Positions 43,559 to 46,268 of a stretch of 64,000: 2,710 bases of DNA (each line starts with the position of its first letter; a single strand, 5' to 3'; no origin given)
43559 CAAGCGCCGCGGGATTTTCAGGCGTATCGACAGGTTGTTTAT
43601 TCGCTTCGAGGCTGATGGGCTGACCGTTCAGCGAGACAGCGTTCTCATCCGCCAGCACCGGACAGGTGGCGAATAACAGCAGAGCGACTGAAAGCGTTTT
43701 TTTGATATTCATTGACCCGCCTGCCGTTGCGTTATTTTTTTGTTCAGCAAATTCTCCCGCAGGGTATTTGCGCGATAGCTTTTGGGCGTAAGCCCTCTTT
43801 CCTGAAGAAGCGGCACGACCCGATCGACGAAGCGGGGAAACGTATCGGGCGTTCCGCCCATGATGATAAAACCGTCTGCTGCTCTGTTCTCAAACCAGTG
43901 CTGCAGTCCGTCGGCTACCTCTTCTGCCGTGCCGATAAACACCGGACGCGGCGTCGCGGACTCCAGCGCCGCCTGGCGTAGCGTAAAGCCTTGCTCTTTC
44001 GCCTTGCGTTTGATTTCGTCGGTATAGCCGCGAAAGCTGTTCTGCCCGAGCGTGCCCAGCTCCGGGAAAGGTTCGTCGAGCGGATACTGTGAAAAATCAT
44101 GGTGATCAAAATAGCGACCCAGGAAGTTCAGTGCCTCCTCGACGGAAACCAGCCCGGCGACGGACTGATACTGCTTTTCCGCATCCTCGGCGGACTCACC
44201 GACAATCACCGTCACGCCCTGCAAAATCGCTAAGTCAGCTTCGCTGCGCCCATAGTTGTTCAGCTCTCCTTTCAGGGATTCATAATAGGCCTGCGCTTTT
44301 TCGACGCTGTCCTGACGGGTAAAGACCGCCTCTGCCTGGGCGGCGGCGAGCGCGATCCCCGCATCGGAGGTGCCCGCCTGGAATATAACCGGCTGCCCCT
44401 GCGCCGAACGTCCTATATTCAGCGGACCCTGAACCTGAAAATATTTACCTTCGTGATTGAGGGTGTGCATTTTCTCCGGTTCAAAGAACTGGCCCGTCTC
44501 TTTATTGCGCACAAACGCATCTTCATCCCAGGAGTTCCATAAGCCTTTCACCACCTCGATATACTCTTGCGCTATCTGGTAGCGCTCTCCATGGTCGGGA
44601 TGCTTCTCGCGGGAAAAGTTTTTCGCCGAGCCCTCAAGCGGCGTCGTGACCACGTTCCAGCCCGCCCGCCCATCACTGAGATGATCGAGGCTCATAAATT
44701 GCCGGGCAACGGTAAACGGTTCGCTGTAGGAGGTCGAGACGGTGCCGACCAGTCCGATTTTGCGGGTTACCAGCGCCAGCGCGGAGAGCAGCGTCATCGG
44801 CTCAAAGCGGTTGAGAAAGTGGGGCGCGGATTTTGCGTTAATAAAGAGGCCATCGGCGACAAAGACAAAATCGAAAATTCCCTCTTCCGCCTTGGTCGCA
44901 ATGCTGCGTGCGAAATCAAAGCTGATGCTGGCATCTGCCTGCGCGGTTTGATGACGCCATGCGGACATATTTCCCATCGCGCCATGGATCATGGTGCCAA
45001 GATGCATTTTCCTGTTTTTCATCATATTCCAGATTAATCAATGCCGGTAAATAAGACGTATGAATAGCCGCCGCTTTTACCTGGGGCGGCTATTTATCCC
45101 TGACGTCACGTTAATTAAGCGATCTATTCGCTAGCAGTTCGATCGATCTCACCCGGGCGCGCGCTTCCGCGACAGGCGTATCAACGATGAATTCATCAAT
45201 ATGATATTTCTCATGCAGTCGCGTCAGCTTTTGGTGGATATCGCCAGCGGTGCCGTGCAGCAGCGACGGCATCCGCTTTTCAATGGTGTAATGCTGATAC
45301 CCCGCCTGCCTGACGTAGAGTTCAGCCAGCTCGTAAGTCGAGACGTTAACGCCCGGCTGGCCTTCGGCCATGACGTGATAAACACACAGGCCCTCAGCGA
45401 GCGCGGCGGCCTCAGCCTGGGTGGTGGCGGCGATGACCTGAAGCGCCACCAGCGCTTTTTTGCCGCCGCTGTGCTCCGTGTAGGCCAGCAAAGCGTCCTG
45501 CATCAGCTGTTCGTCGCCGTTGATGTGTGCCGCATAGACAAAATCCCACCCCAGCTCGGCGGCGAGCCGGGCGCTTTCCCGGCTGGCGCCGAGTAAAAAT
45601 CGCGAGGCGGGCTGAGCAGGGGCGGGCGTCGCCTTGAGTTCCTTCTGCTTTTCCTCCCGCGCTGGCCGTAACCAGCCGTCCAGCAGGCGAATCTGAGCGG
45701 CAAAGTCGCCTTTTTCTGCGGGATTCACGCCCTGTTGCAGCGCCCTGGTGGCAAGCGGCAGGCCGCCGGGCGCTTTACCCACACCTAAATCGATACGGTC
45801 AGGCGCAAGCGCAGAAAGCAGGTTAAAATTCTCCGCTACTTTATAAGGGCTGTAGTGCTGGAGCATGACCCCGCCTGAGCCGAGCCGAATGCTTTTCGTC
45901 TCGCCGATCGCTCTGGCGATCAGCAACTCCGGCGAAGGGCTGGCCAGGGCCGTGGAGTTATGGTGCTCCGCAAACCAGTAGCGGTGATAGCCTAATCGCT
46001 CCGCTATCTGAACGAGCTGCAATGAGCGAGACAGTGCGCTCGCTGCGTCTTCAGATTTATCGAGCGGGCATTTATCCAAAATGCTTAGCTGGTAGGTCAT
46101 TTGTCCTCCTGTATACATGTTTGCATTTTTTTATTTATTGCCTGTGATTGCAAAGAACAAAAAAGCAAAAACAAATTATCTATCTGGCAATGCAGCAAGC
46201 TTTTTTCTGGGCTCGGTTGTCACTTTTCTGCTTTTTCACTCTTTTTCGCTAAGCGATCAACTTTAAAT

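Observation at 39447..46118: Operon of two LLM flavin monooxygenases, a GNAT, two SBPs, permease and ATPase: candidate S-alkyl-cysteine / organosulfur salvage system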

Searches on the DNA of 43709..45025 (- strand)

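Call 57: search_dna_similar(query=L049:7700-15500:+, collection=plasmids, mode=near, max_rows=12)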
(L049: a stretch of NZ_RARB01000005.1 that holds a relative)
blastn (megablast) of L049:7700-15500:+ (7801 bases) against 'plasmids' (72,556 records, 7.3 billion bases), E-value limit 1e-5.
Records with a match: 83; places in all: 93; records where one place covers at least 80% of the query: 69.
Best place of each record, by identity: 95-99% 2; 80-90% 4; 60-80% 77.
By first word of the organism name: Pantoea 73; Klebsiella 2; Burkholderia 2; Escherichia 2; Pseudomonas 1; Acinetobacter 1; Chimaeribacter 1; Ensifer 1.
By predicted mobility (MOB-suite, as given by PLSDB): non-mobilizable 83.
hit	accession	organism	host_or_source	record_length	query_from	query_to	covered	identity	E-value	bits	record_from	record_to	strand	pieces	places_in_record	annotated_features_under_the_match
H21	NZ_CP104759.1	Pantoea piersonii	Homo sapiens,Cell culture,Unstimulated ...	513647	1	7801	100%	98.7%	0e+0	13858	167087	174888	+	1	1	LLM class flavin-dependent oxidoreductase | amidohydrolase | MsnO8 family LLM class oxidoreductase | ABC transporter substrate-binding protein (x2) | amino acid ABC transporter permease | and 3 other names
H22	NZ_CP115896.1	Pantoea piersonii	Homo sapiens,blood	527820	1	7801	100%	98.6%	0e+0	13817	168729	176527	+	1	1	LLM class flavin-dependent oxidoreductase | amidohydrolase | MsnO8 family LLM class oxidoreductase | ABC transporter substrate-binding protein (x2) | amino acid ABC transporter permease | and 3 other names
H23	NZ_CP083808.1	Pantoea agglomerans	Eucalyptus grandis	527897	1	7726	99%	87.8%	0e+0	9031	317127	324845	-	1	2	LLM class flavin-dependent oxidoreductase | amidohydrolase | MsnO8 family LLM class oxidoreductase | ABC transporter substrate-binding protein (x2) | amino acid ABC transporter permease | and 2 other names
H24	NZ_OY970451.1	Pantoea sp. Nvir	-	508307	1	7723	99%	87.8%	0e+0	9020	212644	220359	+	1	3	LLM class flavin-dependent oxidoreductase | amidohydrolase | MsnO8 family LLM class oxidoreductase | ABC transporter substrate-binding protein (x2) | amino acid ABC transporter permease | and 2 other names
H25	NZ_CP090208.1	Pantoea agglomerans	pure culture,Braised chicken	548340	4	7683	98%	78.8%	0e+0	5072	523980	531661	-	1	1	LLM class flavin-dependent oxidoreductase | amidohydrolase | MsnO8 family LLM class oxidoreductase | ABC transporter substrate-binding protein (x2) | amino acid ABC transporter permease | and 2 other names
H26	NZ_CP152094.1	Pantoea agglomerans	-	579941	9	7723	99%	78.4%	0e+0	4920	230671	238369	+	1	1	LLM class flavin-dependent oxidoreductase | amidohydrolase | MsnO8 family LLM class oxidoreductase | ABC transporter substrate-binding protein (x2) | amino acid ABC transporter permease | and 2 other names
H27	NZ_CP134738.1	Pantoea agglomerans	cell culture,Water from creek adjacent ...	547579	9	7723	99%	78.4%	0e+0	4909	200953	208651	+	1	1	LLM class flavin-dependent oxidoreductase | amidohydrolase | MsnO8 family LLM class oxidoreductase | ABC transporter substrate-binding protein (x2) | amino acid ABC transporter permease | and 2 other names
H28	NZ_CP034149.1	Pantoea agglomerans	whole organism,Poland, Warsaw area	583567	9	7723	99%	78.4%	0e+0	4909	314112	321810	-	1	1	LLM class flavin-dependent oxidoreductase | amidohydrolase | MsnO8 family LLM class oxidoreductase | ABC transporter substrate-binding protein (x2) | amino acid ABC transporter permease | and 2 other names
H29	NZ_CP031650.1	Pantoea agglomerans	soil core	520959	9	7723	99%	78.4%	0e+0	4892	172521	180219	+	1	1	LLM class flavin-dependent oxidoreductase | amidohydrolase | MsnO8 family LLM class oxidoreductase | ABC transporter substrate-binding protein (x2) | amino acid ABC transporter permease | and 2 other names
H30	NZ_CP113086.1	Pantoea agglomerans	Red Topaz apple blossom from from ...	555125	9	7723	99%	78.3%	0e+0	4887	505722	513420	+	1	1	LLM class flavin-dependent oxidoreductase | amidohydrolase | MsnO8 family LLM class oxidoreductase | ABC transporter substrate-binding protein (x2) | amino acid ABC transporter permease | and 2 other names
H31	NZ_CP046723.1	Pantoea agglomerans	pure culture,cherry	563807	9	7723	99%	78.3%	0e+0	4881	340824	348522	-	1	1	LLM class flavin-dependent oxidoreductase | amidohydrolase | MsnO8 family LLM class oxidoreductase | ABC transporter substrate-binding protein (x2) | amino acid ABC transporter permease | and 2 other names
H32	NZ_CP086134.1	Pantoea agglomerans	Humulus lupulus,fresh green hop cones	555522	9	7723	99%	78.3%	0e+0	4881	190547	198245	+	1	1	LLM class flavin-dependent oxidoreductase | amidohydrolase | MsnO8 family LLM class oxidoreductase | ABC transporter substrate-binding protein (x2) | amino acid ABC transporter permease | and 2 other names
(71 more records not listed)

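Call 58: get_annotated_region(hit=H22, flank=9000)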
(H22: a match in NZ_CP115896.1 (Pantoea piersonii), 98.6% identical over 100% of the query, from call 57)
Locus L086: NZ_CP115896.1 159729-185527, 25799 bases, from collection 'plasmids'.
description: Pantoea piersonii strain URMC-2103A041 plasmid p527820, complete sequence
organism: Pantoea piersonii (NCBI taxid 2364647)
taxonomy: Bacteria; Pseudomonadota; Gammaproteobacteria; Enterobacterales; Erwiniaceae; Pantoea; Pantoea piersonii
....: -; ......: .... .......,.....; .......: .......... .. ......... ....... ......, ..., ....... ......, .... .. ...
typing (MOB-suite, as given by PLSDB): non-mobilizable; replicon rep_cluster_1232
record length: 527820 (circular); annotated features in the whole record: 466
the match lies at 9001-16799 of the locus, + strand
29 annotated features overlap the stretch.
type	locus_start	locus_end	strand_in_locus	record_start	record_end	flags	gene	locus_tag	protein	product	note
CDS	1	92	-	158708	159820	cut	-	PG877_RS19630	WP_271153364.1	alkylhydroperoxidase domain protein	-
CDS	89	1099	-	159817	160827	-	-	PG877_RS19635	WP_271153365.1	putative FMN-dependent luciferase-like monooxygenase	-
CDS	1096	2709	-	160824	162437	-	-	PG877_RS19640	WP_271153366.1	ABC transporter ATP-binding protein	-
CDS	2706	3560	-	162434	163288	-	-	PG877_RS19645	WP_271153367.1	ABC transporter permease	-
CDS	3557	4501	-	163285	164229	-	-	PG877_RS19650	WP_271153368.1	ABC transporter permease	GO:0055085 - transmembrane transport [Evidence IEA]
CDS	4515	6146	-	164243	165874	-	-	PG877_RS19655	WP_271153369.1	TIGR04028 family ABC transporter substrate-binding protein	GO:0055085 - transmembrane transport [Evidence IEA]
CDS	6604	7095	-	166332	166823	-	tssD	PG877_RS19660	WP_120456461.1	type VI secretion system tube protein TssD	-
CDS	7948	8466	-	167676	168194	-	-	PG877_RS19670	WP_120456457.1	DUF2778 domain-containing protein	-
CDS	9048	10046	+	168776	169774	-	-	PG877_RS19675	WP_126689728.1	MsnO8 family LLM class oxidoreductase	GO:0008150 - biological_process [Evidence IEA]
CDS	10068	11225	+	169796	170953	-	-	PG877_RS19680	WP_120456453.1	amidohydrolase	-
CDS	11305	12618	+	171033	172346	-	-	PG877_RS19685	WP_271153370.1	LLM class flavin-dependent oxidoreductase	-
CDS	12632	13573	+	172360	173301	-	-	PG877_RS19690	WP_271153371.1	ABC transporter substrate-binding protein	-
CDS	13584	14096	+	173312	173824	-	-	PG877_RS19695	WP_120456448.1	GNAT family N-acetyltransferase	-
CDS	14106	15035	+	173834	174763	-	-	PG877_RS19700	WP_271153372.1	amino acid ABC transporter permease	GO:0006865 - amino acid transport [Evidence IEA]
CDS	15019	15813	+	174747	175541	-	-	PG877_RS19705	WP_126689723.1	amino acid ABC transporter ATP-binding protein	-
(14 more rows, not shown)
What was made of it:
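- Strain URMC-2103A041 carries the complete M20-containing paralogue on plasmid p527820 (calls 57, 58).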

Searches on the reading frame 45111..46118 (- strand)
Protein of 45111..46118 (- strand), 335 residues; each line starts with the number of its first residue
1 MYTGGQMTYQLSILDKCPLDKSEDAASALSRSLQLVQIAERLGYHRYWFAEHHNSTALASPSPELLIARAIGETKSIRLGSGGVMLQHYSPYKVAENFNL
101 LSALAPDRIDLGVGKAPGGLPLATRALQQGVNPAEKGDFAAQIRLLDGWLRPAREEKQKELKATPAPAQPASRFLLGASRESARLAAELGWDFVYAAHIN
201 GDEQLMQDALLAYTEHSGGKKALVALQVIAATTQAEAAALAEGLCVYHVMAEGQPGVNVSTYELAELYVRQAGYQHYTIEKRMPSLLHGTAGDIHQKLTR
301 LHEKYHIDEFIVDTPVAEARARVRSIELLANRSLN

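Call 3: search_protein_families(library=pfam, proteins=[window:45111-46118:-])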
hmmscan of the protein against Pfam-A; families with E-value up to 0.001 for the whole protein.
window:45111-46118:- (335 aa): 1 family
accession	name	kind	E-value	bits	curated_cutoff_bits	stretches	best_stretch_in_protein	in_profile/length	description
PF00296.26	Bac_luciferase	-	2.3e-23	83.5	27.9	1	24-247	16-251/314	Luciferase-like monooxygenase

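Call 4: search_protein_families(library=ncbifam, proteins=[window:45111-46118:-])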
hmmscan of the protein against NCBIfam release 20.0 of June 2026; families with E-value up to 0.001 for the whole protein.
window:45111-46118:- (335 aa): 14 families
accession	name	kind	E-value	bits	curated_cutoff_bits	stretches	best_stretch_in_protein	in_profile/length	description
TIGR03558.1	oxido_grp_1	subfamily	5.8e-97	324.8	166.95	1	11-331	1-324/325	MsnO8 family LLM class oxidoreductase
NF007802.0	PRK10508.1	equivalog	2.9e-52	177.8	540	1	8-330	5-327/335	luciferase-like monooxygenase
TIGR04027.1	LLM_KPN_01858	hypoth_equivalog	1.8e-12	46.9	412.9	1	29-127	19-116/326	putative FMN-dependent luciferase-like monooxygenase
TIGR03858.1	LLM_2I7G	subfamily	7.2e-11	41.6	462.25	1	22-116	18-111/337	Atu2307/SP_0267 family LLM class monooxygenase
TIGR04036.1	LLM_CE1758_fam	subfamily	2e-08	33.5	479.1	1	29-132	27-131/355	CE1758 family FMN-dependent luciferase-like monooxygenase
TIGR03621.1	F420_MSMEG_2516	subfamily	1e-07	31.4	213.15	0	31-114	15-93/295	TIGR03621 family F420-dependent LLM class oxidoreductase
TIGR04020.1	seco_metab_LLM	subfamily_domain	2e-07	30.5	244.45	1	35-178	24-171/341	MupA/Atu3671 family FMN-dependent luciferase-like monooxygenase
NF052254.1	luciferase_Alph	exception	3.7e-07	29.7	600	1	25-114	17-106/354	luciferase subunit alpha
TIGR03620.1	F420_MSMEG_4141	subfamily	1.5e-05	24.5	219.8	1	32-116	20-97/280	TIGR03620 family F420-dependent LLM class oxidoreductase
TIGR04465.1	ArgArg_F420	equivalog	2.3e-05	23.6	470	1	33-206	63-245/364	F420-dependent hydroxymycolic acid dehydrogenase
TIGR03841.1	F420_Rv3093c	subfamily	6.6e-05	22.5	213.65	1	30-115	10-89/298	LLM class F420-dependent oxidoreductase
NF002619.0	PRK02271.1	equivalog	0.0002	20.8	276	0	33-114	17-93/329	5,10-methylenetetrahydromethanopterin reductase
TIGR03619.1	F420_Rv2161c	subfamily_domain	0.00045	19.9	166.9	0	35-192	3-179/247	TIGR03619 family F420-dependent LLM class oxidoreductase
TIGR03854.1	F420_MSMEG_3544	hypoth_equivalog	0.00053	19.4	295.6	1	35-189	18-173/290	TIGR03854 family LLM class F420-dependent oxidoreductase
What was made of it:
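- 45111..46118 (-): CmoO-like LLM (MsnO8 family) flavin monooxygenase, the predicted thioether S-oxygenase. The probable true start is 46100, after the Shine-Dalgarno sequence AGGAGG at 46110-46105. Pfam PF00296 and TIGR03558 at 325 bits (calls 3, 4).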

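Call 7: search_solved_structures(query=window:45111-46118:-, max_evalue=0.00001)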
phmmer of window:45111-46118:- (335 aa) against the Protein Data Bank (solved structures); distinct sequences matched with E-value up to 0.00001: 7.
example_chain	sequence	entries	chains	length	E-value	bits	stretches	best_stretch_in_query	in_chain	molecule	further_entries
4us5_D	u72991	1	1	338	4.8e-39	137.8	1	10-331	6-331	LUCIFERASE-LIKE MONOOXYGENASE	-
4us5_A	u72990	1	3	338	7.2e-39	137.2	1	10-331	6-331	LUCIFERASE-LIKE MONOOXYGENASE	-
8k74_A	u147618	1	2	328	8e-11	45.1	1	32-192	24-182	Alkanal monooxygenase alpha chain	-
7bip_A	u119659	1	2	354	2.2e-08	37.1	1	24-116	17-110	Luciferase-like monooxygenase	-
8cbb_A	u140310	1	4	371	4e-06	29.7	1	36-115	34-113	Alkanal monooxygenase alpha chain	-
2i7g_A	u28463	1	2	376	4.7e-06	29.4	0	18-116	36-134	Monooxygenase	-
9fp4_A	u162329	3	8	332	9.6e-06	28.4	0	33-255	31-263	F420-dependent hydroxymycolic acid dehydrogenase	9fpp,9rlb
